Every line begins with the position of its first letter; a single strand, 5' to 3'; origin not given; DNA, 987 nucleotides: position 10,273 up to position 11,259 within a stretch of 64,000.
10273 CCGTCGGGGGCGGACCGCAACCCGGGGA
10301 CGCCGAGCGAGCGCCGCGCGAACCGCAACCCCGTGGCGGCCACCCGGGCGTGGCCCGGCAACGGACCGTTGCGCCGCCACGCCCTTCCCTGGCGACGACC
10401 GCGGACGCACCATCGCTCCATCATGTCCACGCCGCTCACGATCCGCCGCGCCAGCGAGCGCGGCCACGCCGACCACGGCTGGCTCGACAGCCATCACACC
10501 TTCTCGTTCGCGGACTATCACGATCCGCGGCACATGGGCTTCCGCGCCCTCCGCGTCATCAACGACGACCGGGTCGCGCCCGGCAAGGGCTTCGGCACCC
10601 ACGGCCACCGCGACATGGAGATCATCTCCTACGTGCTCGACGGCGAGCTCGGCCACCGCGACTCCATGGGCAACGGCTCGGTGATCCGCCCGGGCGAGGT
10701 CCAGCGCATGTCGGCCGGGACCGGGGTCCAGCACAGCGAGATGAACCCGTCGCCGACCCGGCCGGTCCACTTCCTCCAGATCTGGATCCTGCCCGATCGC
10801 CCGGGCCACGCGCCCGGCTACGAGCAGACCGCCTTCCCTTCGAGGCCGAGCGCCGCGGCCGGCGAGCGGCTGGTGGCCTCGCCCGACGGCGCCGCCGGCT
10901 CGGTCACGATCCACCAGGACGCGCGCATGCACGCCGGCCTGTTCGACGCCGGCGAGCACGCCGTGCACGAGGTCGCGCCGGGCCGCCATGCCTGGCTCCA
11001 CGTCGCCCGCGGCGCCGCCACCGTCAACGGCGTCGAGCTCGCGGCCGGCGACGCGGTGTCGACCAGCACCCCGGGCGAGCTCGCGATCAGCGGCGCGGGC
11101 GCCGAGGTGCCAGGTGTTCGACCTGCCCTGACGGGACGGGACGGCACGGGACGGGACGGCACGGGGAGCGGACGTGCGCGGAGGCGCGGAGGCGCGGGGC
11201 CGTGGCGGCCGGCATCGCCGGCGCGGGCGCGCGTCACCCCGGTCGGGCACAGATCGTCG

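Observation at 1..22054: Near-universal single-base frameshifts in the first ~22 kb (including lon), while conserved neighbours elsewhere are intact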

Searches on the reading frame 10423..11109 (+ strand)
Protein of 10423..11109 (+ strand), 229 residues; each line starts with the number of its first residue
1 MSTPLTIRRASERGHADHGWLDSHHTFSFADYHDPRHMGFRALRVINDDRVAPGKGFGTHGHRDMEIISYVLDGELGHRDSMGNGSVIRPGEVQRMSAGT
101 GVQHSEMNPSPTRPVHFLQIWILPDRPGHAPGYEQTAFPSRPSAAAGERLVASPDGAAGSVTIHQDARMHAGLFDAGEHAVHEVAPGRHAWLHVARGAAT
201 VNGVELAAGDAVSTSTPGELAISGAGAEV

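Call 13: find_homologous_proteins(query=window:10423-11109:+, max_evalue=1e-40)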
Query seq(229 aa) (229 aa): 8000 proteins with E <= 1e-40 among 8000 candidates; the best 120 are listed.
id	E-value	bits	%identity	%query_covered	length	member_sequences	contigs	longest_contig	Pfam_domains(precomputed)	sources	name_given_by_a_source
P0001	6.4e-140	483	95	100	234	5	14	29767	PF07883.18,PF17954.8,PF02678.23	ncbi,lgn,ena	-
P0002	5.0e-129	447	90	98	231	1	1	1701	PF07883.18,PF17954.8,PF02678.23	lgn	-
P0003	1.5e-118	413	82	99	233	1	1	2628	PF07883.18,PF17954.8,PF02678.23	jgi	jgi:quercetin 2,3-dioxygenase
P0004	5.5e-118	411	83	99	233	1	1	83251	PF07883.18,PF17954.8,PF02678.23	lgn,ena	-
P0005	1.8e-115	403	79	99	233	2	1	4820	PF07883.18,PF17954.8,PF02678.23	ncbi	-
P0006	4.4e-115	401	80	100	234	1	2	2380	PF07883.18,PF17954.8,PF02678.23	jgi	jgi:redox-sensitive bicupin YhaK (pirin superfamily)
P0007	2.1e-114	399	79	100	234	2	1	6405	PF17954.8,PF02678.23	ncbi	-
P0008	2.6e-114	399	79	100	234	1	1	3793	PF07883.18,PF17954.8,PF02678.23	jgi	jgi:redox-sensitive bicupin YhaK (pirin superfamily)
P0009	4.6e-114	398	79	100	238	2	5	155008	PF07883.18,PF17954.8,PF02678.23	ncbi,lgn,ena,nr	ncbi:MAG: pirin family protein [Deltaproteobacteria bacterium]|nr:pirin family protein [Kofleriaceae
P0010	4.8e-114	398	77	98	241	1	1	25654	PF07883.18,PF17954.8,PF02678.23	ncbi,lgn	-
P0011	5.2e-114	398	80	100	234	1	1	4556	PF07883.18,PF17954.8,PF02678.23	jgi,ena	-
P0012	1.6e-113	396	79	100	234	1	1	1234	PF07883.18,PF17954.8,PF02678.23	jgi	jgi:quercetin 2,3-dioxygenase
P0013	3.1e-112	392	77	100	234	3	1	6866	PF07883.18,PF17954.8,PF02678.23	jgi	jgi:redox-sensitive bicupin YhaK (pirin superfamily)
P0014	3.5e-112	392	76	100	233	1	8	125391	PF17954.8,PF02678.23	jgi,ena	-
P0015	6.1e-112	391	78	98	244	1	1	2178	PF17954.8,PF02678.23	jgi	jgi:quercetin 2,3-dioxygenase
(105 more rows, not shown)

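Call 14: find_encoding_contigs(protein=P0001, flank=10000, max_places=10)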
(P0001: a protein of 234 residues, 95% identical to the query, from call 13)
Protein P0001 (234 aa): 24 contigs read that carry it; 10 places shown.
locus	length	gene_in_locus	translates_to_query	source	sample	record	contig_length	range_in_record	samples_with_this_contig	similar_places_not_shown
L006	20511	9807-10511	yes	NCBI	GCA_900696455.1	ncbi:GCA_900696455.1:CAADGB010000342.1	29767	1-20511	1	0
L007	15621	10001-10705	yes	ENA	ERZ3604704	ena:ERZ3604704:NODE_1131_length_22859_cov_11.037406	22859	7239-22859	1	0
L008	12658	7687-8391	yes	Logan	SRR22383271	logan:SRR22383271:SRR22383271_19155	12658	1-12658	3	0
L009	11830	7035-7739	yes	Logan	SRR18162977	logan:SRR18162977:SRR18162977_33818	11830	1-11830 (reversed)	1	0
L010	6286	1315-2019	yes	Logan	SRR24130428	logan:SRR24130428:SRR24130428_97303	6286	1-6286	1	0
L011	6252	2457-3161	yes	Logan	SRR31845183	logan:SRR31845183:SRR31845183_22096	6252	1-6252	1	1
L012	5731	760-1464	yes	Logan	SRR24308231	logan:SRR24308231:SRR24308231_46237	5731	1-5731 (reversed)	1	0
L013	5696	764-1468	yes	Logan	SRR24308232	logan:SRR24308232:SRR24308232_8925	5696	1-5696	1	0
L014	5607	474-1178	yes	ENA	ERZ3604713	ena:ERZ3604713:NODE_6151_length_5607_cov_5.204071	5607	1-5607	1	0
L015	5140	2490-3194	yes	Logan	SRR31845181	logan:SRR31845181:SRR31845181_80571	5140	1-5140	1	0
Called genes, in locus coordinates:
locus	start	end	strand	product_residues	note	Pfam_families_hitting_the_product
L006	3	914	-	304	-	?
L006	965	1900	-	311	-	PF03372:Exo_endo_phos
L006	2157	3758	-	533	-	PF28550:DUF8436, PF01494:FAD_binding_3, PF03486:HI0933_like, PF07992:Pyr_redox_2 (faint), PF13450:NAD_binding_8 (faint), PF13738:Pyr_redox_3 (weak), PF21688:FAD-depend_C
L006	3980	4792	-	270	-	PF02567:PhzC-PhzF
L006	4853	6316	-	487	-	PF00392:GntR, PF00155:Aminotran_1_2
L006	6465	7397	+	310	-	PF00892:EamA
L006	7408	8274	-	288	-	PF10118:Metal_hydrol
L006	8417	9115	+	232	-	PF00440:TetR_N, PF21943:TetR_C_46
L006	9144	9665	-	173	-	PF13302:Acetyltransf_3, PF00583:Acetyltransf_1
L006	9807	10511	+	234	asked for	PF02678:Pirin, PF07883:Cupin_2 (faint), PF17954:Pirin_C_2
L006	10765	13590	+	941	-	PF00082:Peptidase_S8, PF22073:Cep192_D4 (faint), PF15780:ASH (weak), PF22544:HYDIN_VesB_CFA65-like_Ig (weak)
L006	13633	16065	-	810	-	PF02190:LON_substr_bdg, PF13191:AAA_16 (faint), PF00004:AAA, PF07728:AAA_5, PF22667:Lon_lid, PF05362:Lon_C, PF13541:ChlI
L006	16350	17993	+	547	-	PF07238:PilZ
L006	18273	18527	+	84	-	-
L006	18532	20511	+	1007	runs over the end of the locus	PF13115:YtkA (faint), PF02369:Big_1 (faint), PF13715:CarbopepD_reg_2 (faint), PF13620:CarboxypepD_reg (weak), PF13620:CarboxypepD_reg, PF00595:PDZ, PF13180:PDZ_2, PF17820:PDZ_6, +9 more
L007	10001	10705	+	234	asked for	PF02678:Pirin, PF07883:Cupin_2 (faint), PF17954:Pirin_C_2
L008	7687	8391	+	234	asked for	PF02678:Pirin, PF07883:Cupin_2 (faint), PF17954:Pirin_C_2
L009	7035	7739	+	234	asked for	PF02678:Pirin, PF07883:Cupin_2 (faint), PF17954:Pirin_C_2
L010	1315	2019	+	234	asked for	PF02678:Pirin, PF07883:Cupin_2 (faint), PF17954:Pirin_C_2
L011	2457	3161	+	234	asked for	PF02678:Pirin, PF07883:Cupin_2 (faint), PF17954:Pirin_C_2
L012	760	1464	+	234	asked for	PF02678:Pirin, PF07883:Cupin_2 (faint), PF17954:Pirin_C_2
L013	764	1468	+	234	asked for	PF02678:Pirin, PF07883:Cupin_2 (faint), PF17954:Pirin_C_2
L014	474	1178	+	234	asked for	PF02678:Pirin, PF07883:Cupin_2 (faint), PF17954:Pirin_C_2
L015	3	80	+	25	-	?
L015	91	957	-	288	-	PF10118:Metal_hydrol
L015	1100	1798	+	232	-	PF00440:TetR_N, PF21943:TetR_C_46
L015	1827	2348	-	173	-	PF13302:Acetyltransf_3, PF00583:Acetyltransf_1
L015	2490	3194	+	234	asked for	PF02678:Pirin, PF07883:Cupin_2 (faint), PF17954:Pirin_C_2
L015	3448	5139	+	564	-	?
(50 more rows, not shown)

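Call 19: list_cluster_members(proteins=[P0001])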
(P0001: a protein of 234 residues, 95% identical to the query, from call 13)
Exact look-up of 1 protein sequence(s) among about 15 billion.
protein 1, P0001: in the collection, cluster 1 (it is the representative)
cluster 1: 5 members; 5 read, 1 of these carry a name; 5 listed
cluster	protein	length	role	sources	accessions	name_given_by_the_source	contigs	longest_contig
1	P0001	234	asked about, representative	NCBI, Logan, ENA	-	-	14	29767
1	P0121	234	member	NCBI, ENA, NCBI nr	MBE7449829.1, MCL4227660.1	MAG: pirin family protein [Kofleriaceae bacterium] | pirin family protein [Kofleriaceae bacterium]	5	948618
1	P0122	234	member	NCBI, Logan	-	-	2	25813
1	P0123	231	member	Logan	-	-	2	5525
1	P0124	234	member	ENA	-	-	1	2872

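Call 20: find_encoding_contigs(protein=P0121, flank=10000, max_places=10)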
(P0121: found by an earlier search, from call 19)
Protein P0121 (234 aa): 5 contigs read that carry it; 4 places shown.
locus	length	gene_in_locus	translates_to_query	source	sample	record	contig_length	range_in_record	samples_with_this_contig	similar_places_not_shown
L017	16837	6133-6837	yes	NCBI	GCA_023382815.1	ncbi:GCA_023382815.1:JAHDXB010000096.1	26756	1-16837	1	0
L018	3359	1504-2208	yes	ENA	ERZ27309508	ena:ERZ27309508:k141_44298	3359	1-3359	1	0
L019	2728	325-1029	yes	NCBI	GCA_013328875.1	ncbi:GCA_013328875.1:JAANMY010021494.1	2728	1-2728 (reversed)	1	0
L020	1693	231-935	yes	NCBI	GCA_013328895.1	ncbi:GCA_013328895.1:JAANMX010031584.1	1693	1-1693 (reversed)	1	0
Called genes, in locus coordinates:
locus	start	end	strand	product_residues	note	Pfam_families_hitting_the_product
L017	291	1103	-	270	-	PF02567:PhzC-PhzF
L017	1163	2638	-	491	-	PF00392:GntR, PF00155:Aminotran_1_2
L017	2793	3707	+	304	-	PF00892:EamA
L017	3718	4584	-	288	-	PF10118:Metal_hydrol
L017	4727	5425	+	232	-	PF00440:TetR_N, PF21943:TetR_C_46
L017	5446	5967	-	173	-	PF13302:Acetyltransf_3, PF00583:Acetyltransf_1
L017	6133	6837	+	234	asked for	PF02678:Pirin, PF07883:Cupin_2 (faint), PF17954:Pirin_C_2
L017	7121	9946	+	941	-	PF00082:Peptidase_S8, PF22073:Cep192_D4 (faint), PF15780:ASH (weak), PF22544:HYDIN_VesB_CFA65-like_Ig (weak)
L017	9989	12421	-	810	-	PF02190:LON_substr_bdg, PF13191:AAA_16 (faint), PF00004:AAA, PF07728:AAA_5, PF22667:Lon_lid, PF05362:Lon_C, PF13541:ChlI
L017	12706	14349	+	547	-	PF07238:PilZ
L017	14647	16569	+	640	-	PF13115:YtkA (faint), PF02369:Big_1 (faint), PF13715:CarbopepD_reg_2 (faint), PF20598:DUF6795 (faint), PF25020:TTR_TEN1-4 (faint), PF17210:SdrD_B (faint), PF13620:CarboxypepD_reg (weak), PF13620:CarboxypepD_reg, +4 more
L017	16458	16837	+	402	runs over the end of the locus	PF13620:CarboxypepD_reg, PF09430:EMC7_beta-sandw (faint), PF22904:NOMO1-like_2nd (faint), PF00595:PDZ, PF13180:PDZ_2, PF17820:PDZ_6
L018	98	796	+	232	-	PF00440:TetR_N, PF21943:TetR_C_46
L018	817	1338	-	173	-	PF13302:Acetyltransf_3, PF00583:Acetyltransf_1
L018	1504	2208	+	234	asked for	PF02678:Pirin, PF07883:Cupin_2 (faint), PF17954:Pirin_C_2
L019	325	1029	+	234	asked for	PF02678:Pirin, PF07883:Cupin_2 (faint), PF17954:Pirin_C_2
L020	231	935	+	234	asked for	PF02678:Pirin, PF07883:Cupin_2 (faint), PF17954:Pirin_C_2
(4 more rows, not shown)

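Call 28: find_related_loci(query=L017:9989-12421:-, collection=genome_contigs, flank=10000)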
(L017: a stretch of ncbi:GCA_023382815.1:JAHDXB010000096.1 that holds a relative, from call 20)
Query L017:9989-12421:- (810 aa) in genome_contigs; peptide patterns used: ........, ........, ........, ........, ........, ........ (x = any residue, [..] = any of these).
600 stretches matched a pattern (row limit reached: there are more); 594 encode a relative of the query (tblastn E <= 1e-3); the best 80 are kept; 80 distinct loci.
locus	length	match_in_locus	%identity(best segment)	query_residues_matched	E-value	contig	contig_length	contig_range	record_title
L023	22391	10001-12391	80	14-810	0e+0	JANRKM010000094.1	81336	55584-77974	MAG: Kofleriaceae bacterium isolate bins.76 k141_5273179, whole genome shotgun sequence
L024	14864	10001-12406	80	8-810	0e+0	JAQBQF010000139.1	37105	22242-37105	MAG: Myxococcales bacterium isolate RYN_366 scaffold_49071, whole genome shotgun sequence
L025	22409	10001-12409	77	1-797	0e+0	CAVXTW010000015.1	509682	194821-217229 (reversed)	MAG: uncultured delta proteobacterium isolate MFD04935.bin.2.27 genome assembly, contig: contig_29935, whole genome shot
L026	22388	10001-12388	69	6-797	0e+0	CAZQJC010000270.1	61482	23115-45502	MAG TPA_asm: uncultured Myxococcales bacterium isolate binchicken_co200_39 genome assembly, contig: k141_529612, whole g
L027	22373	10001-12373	66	12-804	0e+0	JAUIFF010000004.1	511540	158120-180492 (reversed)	MAG: Polyangia bacterium isolate 8_bin.71 NODE_28_length_511540_cov_7.961984, whole genome shotgun sequence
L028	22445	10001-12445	65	1-809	0e+0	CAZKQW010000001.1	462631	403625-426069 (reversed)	MAG TPA_asm: uncultured Pseudomonadota bacterium isolate SRP278252_co2_16 genome assembly, contig: NODE_9_length_462631_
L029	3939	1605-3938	67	1-777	0e+0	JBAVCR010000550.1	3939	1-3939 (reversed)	MAG: Anaeromyxobacteraceae bacterium isolate MFD04419_ilm_asm_bin16 k127_137165, whole genome shotgun sequence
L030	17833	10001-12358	66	4-796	0e+0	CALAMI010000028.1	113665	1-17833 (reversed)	MAG: Candidatus Binatia bacterium isolate R1_Bin_MAXBIN__076_sub_1 genome assembly, contig: c_000001946536, whole genome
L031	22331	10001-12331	64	14-788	0e+0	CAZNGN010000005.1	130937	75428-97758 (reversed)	MAG TPA_asm: uncultured Bacteriovoracaceae bacterium isolate SRP342105_co2_89 genome assembly, contig: NODE_95_length_13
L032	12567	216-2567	64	3-788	0e+0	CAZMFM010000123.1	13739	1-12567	MAG TPA_asm: uncultured Spirochaetaceae bacterium isolate SRP128015_co1_44 genome assembly, contig: NODE_6751_length_137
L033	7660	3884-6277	63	6-807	0e+0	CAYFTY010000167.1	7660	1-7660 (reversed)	MAG TPA_asm: uncultured Bradymonadales bacterium isolate ERP107533_co1_45 genome assembly, contig: NODE_11345_length_766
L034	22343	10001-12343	62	4-786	0e+0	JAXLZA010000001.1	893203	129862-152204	MAG: Myxococcota bacterium isolate STL-MYXA1 C2.238.fa-1, whole genome shotgun sequence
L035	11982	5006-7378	62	9-787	0e+0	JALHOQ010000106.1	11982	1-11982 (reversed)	MAG: Bdellovibrionales bacterium isolate bin.161 c_000000019874, whole genome shotgun sequence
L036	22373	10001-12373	62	7-787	0e+0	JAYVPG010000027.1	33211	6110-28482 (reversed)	MAG: Pseudobdellovibrionaceae bacterium isolate GL72_DN_metabat_34 GL72_DN_metabat_34_26, whole genome shotgun sequence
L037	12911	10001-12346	63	13-786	0e+0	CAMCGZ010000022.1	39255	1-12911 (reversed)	MAG: Bdellovibrio sp. ZAP7 isolate MsE-30jul19-120 genome assembly, contig: MsE-30jul19-C1257, whole genome shotgun sequ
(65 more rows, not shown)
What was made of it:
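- Tried and rejected: The Lon-based scan returned nothing closer than 80% identity, in Kofleriaceae MAGs (call 28).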
